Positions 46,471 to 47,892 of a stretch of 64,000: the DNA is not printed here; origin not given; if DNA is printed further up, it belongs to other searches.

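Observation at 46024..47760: GC-richer two-gene island: a REC-domain protein with an unknown Cys-containing output, and a Cys-rich 165-aa partner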

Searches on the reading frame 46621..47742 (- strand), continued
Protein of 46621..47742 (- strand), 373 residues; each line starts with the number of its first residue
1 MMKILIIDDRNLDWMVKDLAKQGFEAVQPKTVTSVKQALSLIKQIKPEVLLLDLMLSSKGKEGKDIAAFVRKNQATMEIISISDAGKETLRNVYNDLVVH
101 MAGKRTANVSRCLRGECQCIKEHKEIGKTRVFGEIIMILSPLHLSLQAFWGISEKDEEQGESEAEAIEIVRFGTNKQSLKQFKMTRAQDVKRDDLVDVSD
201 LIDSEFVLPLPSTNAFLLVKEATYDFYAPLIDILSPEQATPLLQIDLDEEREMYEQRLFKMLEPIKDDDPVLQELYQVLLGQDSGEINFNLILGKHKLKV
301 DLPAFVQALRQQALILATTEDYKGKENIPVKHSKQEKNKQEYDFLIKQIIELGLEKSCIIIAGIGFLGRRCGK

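Call 96: search_protein_families(library=ncbifam, proteins=[L001:12080-13579:+, L001:14112-16304:+, L004:14481-15797:+, L004:11544-14447:+, L001:5822-6946:+], max_evalue=0.00001)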
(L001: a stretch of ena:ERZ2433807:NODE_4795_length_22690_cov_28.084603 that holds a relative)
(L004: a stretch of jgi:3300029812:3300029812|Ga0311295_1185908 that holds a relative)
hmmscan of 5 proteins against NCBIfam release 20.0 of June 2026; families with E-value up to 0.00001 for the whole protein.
L001:12080-13579:+ (499 aa): 16 families
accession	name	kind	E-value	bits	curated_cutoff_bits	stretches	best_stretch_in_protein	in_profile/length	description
NF001756.1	PRK00484.1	subfamily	6.9e-174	579.1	468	1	8-497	5-488/488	lysine--tRNA ligase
TIGR00499.1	lysS_bact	equivalog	1.6e-152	508.6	427.6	1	7-498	6-496/496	lysine--tRNA ligase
NF002821.0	PRK02983.1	equivalog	3.5e-131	439.2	742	1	8-497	623-1101/1102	bifunctional lysylphosphatidylglycerol synthetase/lysine--tRNA ligase LysX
NF009101.0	PRK12445.1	subfamily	3.4e-105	352.5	1026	1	8-498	20-505/505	lysine--tRNA ligase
TIGR00462.1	genX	equivalog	1.9e-72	244.3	286.9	1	181-491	4-304/304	EF-P lysine aminoacylase EpmA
NF006828.0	PRK09350.1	equivalog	3.3e-64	217.2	264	1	177-493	15-322/325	elongation factor P--(R)-beta-lysine ligase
NF003483.0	PRK05159.1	equivalog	1.2e-40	139.7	353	1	40-491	10-429/438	aspartate--tRNA(Asn) ligase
NF001750.0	PRK00476.1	equivalog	8.4e-39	133.3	443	2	43-304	14-269/590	aspartate--tRNA ligase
TIGR00459.1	aspS_bact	equivalog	2.1e-36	125.4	373.85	2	43-304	12-263/586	aspartate--tRNA ligase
TIGR00458.1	aspS_nondisc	equivalog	2.4e-34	119.1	368.4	1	44-491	9-419/428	aspartate--tRNA(Asn) ligase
NF003037.0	PRK03932.1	equivalog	1.6e-32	113.1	414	1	35-493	6-444/451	asparagine--tRNA ligase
TIGR00457.1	asnS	equivalog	1.2e-31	110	342.6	1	34-493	3-448/455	asparagine--tRNA ligase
NF009460.0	PRK12820.1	equivalog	3.9e-27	94.7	1379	1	45-296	33-290/723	bifunctional aspartyl-tRNA synthetase/aspartyl/glutamyl-tRNA amidotransferase subunit C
NF005052.0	PRK06462.1-1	equivalog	5.3e-17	61.9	368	1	168-492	37-344/353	asparagine synthetase A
NF005054.0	PRK06462.1-4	equivalog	4.8e-11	42.3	309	1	176-345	23-202/318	asparagine synthetase A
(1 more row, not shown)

L001:14112-16304:+ (730 aa): 6 families
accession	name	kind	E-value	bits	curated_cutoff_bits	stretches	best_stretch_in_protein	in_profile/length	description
NF011928.0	PRK15399.1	subfamily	3.6e-199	663.5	968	1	24-726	17-711/713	lysine decarboxylase LdcC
NF011603.0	PRK15029.1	equivalog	1.7e-192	641.7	1167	1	9-725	4-755/756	arginine decarboxylase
NF011929.0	PRK15400.1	subfamily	2.3e-179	598.1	1056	1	26-727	19-712/714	lysine decarboxylase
NF010092.0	PRK13578.1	subfamily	5.3e-133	444.8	794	1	83-717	47-706/720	ornithine decarboxylase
TIGR04301.1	ODC_inducible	exception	7.6e-129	431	1310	1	83-721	47-713/719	ornithine decarboxylase SpeF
TIGR04318.1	lacto_ODC_hypo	hypoth_equivalog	1.8e-118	396.8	950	1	131-718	75-684/695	putative ornithine decarboxylase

L004:14481-15797:+ (438 aa): 2 families
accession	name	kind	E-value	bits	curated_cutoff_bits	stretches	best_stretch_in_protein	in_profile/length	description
TIGR00414.1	serS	equivalog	1.8e-136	455.5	301.65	1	1-429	1-418/418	serine--tRNA ligase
TIGR00418.1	thrS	equivalog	1.3e-07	31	383.65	1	148-358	169-372/565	threonine--tRNA ligase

L004:11544-14447:+ (967 aa): 5 families
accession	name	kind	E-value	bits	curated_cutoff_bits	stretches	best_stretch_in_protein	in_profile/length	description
TIGR00720.1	sda_mono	equivalog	6.7e-68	229.6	345.1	2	766-957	257-448/450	L-serine ammonia-lyase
TIGR00718.1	sda_alpha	equivalog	1.5e-52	178.6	243.2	1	743-962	63-280/300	L-serine ammonia-lyase, iron-sulfur-dependent, subunit alpha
NF011614.0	PRK15040.1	equivalog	8.8e-47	160.1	873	2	755-957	247-449/454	L-serine ammonia-lyase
NF011598.0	PRK15023.1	equivalog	9.2e-44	150.1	942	2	766-957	258-449/454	L-serine ammonia-lyase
TIGR00719.1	sda_beta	equivalog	6.7e-22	78.3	161.2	1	418-582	3-140/208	L-serine ammonia-lyase, iron-sulfur-dependent subunit beta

L001:5822-6946:+ (374 aa): 1 family
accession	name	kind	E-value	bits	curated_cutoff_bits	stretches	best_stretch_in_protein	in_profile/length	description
NF040698.1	IdsA_Meth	equivalog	5.7e-06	25.8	468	0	134-337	107-303/328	short chain isoprenyl diphosphate synthase IdsA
